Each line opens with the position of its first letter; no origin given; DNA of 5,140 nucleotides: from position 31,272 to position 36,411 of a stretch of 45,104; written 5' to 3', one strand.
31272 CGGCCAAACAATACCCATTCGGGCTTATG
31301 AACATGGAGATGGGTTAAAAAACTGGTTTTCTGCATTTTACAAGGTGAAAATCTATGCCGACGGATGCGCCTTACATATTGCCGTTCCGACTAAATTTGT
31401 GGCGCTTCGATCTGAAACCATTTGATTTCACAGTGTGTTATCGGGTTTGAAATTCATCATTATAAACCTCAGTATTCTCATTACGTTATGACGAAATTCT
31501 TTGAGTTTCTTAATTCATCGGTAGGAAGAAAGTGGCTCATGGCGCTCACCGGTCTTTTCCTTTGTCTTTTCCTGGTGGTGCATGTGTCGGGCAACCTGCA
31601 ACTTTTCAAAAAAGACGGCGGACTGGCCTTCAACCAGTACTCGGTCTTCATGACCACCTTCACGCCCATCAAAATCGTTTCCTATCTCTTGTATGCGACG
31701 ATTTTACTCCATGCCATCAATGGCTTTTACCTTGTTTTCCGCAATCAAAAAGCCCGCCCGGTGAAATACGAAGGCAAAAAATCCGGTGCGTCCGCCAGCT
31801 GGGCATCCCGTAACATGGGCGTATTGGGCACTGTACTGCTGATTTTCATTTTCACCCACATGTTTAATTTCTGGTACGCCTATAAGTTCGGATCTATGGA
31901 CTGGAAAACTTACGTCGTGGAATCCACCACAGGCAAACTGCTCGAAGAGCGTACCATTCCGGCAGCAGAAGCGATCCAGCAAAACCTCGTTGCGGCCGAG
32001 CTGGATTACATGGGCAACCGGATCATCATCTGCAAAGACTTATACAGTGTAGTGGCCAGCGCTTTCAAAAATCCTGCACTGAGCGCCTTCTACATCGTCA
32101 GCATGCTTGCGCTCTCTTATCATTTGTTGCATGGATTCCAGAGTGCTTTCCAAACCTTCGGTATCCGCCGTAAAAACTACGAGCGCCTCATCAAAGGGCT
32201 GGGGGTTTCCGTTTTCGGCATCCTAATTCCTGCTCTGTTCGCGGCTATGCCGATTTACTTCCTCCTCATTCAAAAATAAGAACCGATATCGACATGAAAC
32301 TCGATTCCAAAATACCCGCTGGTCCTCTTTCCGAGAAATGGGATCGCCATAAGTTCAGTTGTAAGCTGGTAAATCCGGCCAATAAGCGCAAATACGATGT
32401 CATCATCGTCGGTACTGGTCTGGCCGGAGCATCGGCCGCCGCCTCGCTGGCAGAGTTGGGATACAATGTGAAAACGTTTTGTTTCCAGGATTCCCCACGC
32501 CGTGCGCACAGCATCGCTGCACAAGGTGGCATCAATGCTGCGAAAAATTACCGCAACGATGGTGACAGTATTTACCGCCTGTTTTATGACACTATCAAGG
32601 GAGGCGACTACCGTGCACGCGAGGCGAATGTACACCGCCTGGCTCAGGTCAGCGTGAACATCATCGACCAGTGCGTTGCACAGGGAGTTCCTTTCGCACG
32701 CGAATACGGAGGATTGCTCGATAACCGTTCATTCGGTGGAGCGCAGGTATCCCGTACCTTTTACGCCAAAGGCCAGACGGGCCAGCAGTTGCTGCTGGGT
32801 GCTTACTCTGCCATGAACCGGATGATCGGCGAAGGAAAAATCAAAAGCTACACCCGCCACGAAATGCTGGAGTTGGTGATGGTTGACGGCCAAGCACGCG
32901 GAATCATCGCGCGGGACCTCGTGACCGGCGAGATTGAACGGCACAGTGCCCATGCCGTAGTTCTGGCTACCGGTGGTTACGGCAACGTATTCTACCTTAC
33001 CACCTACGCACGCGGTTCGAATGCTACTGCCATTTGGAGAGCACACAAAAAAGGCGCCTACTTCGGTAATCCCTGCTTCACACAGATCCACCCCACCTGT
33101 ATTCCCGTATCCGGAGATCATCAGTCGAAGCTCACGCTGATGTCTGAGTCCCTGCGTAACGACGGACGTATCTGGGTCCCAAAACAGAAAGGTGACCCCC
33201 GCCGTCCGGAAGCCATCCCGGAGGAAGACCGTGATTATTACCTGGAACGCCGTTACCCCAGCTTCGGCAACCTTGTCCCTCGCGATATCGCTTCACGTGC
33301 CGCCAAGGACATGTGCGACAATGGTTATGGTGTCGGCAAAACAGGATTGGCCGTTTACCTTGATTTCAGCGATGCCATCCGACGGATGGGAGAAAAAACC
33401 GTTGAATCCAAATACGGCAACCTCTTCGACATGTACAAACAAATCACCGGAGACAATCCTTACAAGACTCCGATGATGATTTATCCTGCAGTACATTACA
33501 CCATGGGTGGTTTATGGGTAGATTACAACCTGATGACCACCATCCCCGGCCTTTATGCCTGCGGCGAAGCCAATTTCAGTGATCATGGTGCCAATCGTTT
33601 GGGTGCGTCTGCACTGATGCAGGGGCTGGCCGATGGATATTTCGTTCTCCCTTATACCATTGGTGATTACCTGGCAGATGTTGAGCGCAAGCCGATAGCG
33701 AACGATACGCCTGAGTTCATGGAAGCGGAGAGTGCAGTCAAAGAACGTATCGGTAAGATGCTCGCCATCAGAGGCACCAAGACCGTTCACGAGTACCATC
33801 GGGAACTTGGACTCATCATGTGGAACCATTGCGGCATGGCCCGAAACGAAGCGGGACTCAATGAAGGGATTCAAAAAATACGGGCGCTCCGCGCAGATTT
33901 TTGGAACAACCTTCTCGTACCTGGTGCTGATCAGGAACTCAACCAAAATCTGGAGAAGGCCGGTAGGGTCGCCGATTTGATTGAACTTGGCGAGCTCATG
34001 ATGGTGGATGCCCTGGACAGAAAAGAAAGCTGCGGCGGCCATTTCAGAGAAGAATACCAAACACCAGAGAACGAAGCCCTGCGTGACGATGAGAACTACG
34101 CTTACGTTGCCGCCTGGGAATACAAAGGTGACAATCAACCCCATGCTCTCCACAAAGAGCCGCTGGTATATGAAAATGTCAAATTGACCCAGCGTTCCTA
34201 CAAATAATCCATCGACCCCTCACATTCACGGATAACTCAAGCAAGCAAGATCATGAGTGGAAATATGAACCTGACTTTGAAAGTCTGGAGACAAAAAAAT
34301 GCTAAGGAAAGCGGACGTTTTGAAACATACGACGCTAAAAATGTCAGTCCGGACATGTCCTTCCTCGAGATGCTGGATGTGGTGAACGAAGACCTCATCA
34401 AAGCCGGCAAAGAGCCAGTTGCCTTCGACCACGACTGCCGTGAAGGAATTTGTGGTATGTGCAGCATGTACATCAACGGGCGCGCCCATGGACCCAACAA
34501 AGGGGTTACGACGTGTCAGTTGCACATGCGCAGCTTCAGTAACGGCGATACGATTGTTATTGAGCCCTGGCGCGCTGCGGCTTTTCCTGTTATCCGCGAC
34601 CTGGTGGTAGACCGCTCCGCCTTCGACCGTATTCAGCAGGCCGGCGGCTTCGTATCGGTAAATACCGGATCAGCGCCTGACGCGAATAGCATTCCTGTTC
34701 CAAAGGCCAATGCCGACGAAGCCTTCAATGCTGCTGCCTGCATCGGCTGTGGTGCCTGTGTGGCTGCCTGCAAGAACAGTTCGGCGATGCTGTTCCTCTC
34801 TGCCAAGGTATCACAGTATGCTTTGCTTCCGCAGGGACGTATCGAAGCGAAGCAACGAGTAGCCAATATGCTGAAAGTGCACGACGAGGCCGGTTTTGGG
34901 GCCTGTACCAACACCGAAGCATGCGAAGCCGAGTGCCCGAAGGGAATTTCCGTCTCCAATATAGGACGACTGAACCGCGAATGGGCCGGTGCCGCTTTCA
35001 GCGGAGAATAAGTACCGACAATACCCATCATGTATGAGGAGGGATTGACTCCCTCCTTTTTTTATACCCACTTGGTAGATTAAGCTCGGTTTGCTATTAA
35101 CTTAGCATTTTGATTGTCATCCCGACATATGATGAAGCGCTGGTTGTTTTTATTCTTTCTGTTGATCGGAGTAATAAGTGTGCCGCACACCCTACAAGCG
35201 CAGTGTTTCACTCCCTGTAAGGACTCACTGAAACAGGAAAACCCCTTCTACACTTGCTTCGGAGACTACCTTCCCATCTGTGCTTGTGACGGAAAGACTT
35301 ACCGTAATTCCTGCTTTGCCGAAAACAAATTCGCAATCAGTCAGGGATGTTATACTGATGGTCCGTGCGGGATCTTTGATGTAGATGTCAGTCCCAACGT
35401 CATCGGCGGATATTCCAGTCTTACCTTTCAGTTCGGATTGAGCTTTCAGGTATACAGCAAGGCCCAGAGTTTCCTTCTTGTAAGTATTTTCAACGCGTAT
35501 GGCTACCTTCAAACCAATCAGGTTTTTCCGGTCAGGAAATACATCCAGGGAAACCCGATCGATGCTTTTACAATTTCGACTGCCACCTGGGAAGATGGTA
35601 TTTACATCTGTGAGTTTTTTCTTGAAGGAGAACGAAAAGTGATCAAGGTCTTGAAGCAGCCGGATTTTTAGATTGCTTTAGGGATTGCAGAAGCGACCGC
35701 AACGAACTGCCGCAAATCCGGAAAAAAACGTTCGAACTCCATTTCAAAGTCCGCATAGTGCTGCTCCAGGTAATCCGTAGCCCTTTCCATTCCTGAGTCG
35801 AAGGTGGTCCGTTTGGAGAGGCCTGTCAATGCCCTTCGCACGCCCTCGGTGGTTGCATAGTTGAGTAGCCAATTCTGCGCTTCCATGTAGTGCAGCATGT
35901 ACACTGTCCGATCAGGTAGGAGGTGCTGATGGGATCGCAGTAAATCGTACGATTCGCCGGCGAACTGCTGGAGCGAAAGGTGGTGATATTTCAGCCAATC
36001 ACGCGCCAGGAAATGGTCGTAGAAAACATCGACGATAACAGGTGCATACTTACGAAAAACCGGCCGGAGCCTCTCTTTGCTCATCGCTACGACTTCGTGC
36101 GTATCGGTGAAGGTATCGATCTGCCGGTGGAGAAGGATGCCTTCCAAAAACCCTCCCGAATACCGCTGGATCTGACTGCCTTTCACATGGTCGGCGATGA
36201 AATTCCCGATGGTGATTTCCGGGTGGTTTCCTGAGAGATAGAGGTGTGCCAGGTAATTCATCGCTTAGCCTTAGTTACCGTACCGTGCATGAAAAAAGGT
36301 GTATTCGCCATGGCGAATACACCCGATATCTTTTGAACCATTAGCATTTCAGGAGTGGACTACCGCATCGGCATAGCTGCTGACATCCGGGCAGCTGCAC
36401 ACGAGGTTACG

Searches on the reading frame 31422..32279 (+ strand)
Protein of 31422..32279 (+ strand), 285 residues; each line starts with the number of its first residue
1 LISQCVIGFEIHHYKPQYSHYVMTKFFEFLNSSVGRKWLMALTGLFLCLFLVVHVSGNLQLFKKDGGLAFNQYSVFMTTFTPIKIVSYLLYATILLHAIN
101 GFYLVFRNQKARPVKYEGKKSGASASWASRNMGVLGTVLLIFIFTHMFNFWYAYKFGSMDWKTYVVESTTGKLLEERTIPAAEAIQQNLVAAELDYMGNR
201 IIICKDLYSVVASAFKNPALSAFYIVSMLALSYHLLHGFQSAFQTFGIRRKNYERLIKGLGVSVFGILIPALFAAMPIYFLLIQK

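Call 80: search_protein_families(library=pfam, proteins=[window:31422-32279:+], max_evalue=0.00001)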
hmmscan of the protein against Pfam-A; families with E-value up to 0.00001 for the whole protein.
window:31422-32279:+ (285 aa): 1 family
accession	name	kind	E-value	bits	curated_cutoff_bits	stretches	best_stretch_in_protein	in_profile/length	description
PF01127.27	Sdh_cyt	-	4.2e-06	27.3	25.8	0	38-107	24-93/122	Succinate dehydrogenase/Fumarate reductase transmembrane subunit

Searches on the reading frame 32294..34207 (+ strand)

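Call 80: search_protein_families(library=pfam, proteins=[window:32294-34207:+], max_evalue=0.00001)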
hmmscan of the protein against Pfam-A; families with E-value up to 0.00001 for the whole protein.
window:32294-34207:+ (637 aa): 4 families
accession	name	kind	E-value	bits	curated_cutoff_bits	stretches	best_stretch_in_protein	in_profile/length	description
PF00890.30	FAD_binding_2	-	9.9e-58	196.7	20.4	1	35-441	1-414/414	FAD binding domain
PF02910.25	Succ_DH_flav_C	-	8.4e-39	132.9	20.8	1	502-636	1-130/130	Fumarate reductase flavoprotein C-term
PF01266.30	DAO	-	1.6e-07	31.6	27.9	0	35-233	1-208/353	FAD dependent oxidoreductase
PF07992.20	Pyr_redox_2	-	2.5e-07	30.8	26.1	0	34-233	1-114/291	Pyridine nucleotide-disulphide oxidoreductase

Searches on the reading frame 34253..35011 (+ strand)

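Call 80: search_protein_families(library=pfam, proteins=[window:34253-35011:+], max_evalue=0.00001)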
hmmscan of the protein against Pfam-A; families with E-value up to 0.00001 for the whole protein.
window:34253-35011:+ (252 aa): 4 families
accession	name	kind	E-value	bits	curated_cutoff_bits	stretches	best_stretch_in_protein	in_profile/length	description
PF13085.11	Fer2_3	-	8e-26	90.6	27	1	8-124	1-105/107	2Fe-2S iron-sulfur cluster binding domain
PF13183.11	Fer4_8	-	8.7e-09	36.2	27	1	160-232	2-68/68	4Fe-4S dicluster domain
PF12838.12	Fer4_7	-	3.3e-08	34.3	27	1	163-232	2-52/52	4Fe-4S dicluster domain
PF13187.11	Fer4_9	-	8.8e-08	32.5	27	0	155-175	34-49/52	4Fe-4S dicluster domain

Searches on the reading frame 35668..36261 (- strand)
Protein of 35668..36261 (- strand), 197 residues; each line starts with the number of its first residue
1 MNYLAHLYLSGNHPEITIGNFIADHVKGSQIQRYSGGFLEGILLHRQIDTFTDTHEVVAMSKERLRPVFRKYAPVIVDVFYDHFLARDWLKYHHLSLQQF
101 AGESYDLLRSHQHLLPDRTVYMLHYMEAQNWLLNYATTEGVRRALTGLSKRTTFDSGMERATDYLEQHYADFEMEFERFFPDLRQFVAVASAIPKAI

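Call 81: search_protein_families(library=pfam, proteins=[window:35668-36261:-], max_evalue=0.00001)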
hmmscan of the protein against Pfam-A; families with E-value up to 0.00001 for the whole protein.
window:35668-36261:- (197 aa): 1 family
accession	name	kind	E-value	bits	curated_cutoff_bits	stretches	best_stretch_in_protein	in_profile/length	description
PF04336.18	ACP_PD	-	2.4e-70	236.8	27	1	1-183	1-183/183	Acyl carrier protein phosphodiesterase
